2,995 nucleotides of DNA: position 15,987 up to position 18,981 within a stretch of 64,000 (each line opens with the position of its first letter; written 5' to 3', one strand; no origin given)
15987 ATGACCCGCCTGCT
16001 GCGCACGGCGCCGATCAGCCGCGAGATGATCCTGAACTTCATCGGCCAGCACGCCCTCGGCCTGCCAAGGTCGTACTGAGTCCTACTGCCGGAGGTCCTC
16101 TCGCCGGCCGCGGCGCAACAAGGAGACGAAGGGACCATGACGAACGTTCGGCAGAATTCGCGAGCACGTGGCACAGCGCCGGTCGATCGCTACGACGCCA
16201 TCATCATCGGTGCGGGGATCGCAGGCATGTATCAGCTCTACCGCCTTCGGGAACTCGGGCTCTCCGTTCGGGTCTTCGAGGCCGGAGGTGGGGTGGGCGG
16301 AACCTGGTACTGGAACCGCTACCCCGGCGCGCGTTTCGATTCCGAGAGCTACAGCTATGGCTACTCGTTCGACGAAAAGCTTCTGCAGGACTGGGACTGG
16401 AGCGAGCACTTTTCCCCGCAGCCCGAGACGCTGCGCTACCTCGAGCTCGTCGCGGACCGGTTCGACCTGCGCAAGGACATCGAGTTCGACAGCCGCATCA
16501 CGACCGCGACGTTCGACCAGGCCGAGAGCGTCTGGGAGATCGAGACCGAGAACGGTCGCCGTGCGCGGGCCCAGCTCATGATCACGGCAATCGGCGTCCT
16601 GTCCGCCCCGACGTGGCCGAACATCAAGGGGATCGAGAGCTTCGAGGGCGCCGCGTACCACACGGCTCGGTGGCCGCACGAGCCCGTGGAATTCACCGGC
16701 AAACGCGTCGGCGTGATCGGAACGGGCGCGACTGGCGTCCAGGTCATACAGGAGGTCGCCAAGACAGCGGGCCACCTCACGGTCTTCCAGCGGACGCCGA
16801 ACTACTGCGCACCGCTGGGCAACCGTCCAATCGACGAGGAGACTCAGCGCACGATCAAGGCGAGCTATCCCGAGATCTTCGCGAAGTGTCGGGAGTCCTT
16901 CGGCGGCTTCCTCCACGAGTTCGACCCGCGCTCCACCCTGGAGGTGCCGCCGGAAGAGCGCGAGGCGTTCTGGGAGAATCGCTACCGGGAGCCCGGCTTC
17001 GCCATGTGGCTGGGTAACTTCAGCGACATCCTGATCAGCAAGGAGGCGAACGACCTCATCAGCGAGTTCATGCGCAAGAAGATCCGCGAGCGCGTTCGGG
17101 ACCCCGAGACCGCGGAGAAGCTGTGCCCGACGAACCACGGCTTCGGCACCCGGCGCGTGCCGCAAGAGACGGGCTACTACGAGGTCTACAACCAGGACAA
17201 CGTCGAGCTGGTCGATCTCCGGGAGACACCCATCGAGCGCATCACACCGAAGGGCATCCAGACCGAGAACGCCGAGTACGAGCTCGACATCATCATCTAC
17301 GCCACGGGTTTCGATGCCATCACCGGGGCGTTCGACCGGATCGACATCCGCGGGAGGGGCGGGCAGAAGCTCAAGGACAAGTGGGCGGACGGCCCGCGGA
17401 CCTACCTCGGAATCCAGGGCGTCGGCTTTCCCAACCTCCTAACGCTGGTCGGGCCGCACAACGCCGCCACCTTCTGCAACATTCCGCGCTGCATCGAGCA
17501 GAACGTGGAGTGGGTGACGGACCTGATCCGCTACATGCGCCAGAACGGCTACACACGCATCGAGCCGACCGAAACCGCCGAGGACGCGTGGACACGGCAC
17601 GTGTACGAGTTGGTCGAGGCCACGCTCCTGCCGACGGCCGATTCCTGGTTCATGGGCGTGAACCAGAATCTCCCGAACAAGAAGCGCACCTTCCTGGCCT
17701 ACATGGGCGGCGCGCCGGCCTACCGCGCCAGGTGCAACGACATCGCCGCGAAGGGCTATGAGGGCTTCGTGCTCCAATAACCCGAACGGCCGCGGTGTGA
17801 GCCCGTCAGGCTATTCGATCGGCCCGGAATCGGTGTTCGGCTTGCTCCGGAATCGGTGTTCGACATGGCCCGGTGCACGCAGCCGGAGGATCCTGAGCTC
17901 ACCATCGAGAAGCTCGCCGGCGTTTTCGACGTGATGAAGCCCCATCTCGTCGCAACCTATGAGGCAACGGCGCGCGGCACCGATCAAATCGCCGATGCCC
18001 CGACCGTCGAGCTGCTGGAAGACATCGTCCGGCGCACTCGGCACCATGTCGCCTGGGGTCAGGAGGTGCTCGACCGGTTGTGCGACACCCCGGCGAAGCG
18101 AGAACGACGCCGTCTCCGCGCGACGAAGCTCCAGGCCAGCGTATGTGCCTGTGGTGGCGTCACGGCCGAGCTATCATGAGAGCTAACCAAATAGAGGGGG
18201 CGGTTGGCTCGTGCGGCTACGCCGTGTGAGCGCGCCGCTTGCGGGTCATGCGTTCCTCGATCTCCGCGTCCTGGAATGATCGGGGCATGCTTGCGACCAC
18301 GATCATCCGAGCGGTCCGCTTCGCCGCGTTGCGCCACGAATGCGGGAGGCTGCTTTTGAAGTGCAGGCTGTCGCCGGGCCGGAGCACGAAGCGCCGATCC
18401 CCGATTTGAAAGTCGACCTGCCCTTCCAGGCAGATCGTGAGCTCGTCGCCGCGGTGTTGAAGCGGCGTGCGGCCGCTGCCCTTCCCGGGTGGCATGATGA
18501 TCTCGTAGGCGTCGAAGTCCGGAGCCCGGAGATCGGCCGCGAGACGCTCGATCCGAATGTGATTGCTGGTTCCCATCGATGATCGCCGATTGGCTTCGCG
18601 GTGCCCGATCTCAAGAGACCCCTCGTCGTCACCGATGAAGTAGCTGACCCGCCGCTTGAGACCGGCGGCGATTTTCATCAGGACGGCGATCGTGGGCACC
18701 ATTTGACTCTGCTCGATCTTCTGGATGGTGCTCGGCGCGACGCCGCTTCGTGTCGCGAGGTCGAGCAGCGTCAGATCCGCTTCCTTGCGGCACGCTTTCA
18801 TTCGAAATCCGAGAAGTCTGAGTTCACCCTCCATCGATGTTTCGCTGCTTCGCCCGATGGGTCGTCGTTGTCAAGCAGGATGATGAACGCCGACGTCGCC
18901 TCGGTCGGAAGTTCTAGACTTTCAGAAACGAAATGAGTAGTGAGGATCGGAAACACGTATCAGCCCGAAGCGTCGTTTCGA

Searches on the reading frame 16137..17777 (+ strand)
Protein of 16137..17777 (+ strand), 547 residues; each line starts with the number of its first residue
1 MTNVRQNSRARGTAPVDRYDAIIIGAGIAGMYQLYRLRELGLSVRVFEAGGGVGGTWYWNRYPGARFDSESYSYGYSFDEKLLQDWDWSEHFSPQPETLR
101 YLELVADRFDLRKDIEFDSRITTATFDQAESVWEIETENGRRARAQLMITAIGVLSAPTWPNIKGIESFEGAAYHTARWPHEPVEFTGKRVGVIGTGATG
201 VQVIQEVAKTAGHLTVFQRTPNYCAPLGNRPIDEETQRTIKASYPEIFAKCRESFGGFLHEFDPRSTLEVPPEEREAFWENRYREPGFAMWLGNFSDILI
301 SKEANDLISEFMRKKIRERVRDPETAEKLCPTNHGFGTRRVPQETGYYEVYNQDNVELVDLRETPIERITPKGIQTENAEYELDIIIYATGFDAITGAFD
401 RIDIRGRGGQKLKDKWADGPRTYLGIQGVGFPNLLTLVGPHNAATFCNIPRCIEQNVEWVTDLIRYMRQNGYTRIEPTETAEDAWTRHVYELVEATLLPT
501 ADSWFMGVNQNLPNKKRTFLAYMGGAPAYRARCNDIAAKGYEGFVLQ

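Call 77: search_protein_families(library=pfam, proteins=[window:16137-17777:+], max_evalue=0.0001)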
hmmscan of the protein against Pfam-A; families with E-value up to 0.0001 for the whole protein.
window:16137-17777:+ (547 aa): 6 families
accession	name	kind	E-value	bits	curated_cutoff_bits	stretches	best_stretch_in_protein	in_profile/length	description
PF13738.12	Pyr_redox_3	-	2e-15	57.3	30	1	22-221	1-197/305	Pyridine nucleotide-disulphide oxidoreductase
PF00743.25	FMO-like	-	1.4e-14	53.9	22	1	22-219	5-214/532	Flavin-binding monooxygenase-like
PF07992.20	Pyr_redox_2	-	6.9e-13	49.1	26.1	1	19-240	1-193/291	Pyridine nucleotide-disulphide oxidoreductase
PF13450.12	NAD_binding_8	-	1.2e-10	41.9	21.9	1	23-69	1-47/68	NAD(P)-binding Rossmann-like domain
PF13434.12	Lys_Orn_oxgnase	-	3e-07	30.3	21.3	1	82-221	80-223/339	L-lysine 6-monooxygenase/L-ornithine 5-monooxygenase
PF01266.30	DAO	-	6.9e-06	26.3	27.9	0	20-57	1-39/353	FAD dependent oxidoreductase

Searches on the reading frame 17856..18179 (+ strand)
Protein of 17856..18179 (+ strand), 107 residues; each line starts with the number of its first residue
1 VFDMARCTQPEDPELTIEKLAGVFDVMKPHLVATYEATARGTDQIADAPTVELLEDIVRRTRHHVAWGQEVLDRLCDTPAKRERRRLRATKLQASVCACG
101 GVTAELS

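Call 93: find_encoding_contigs(protein=window:17856-18179:+, flank=6000, max_places=4)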
Protein window:17856-18179:+ (107 aa): no gene with exactly this product is on record in the collection.

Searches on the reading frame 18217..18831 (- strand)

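Call 77: search_protein_families(library=pfam, proteins=[window:18217-18831:-], max_evalue=0.0001)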
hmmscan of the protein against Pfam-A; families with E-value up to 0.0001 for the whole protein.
window:18217-18831:- (204 aa): 4 families
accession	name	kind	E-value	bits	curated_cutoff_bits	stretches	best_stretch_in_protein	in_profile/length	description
PF07883.17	Cupin_2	-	1e-15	57.6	27.2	1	111-179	3-69/70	Cupin domain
PF01381.28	HTH_3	-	3.6e-11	43.4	23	1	11-64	1-54/55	Helix-turn-helix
PF13560.12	HTH_31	-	5.7e-07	30.2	27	1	7-58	2-54/64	Helix-turn-helix domain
PF02311.25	AraC_binding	-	6.1e-05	23.2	21.1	1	125-187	20-82/135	AraC-like ligand binding domain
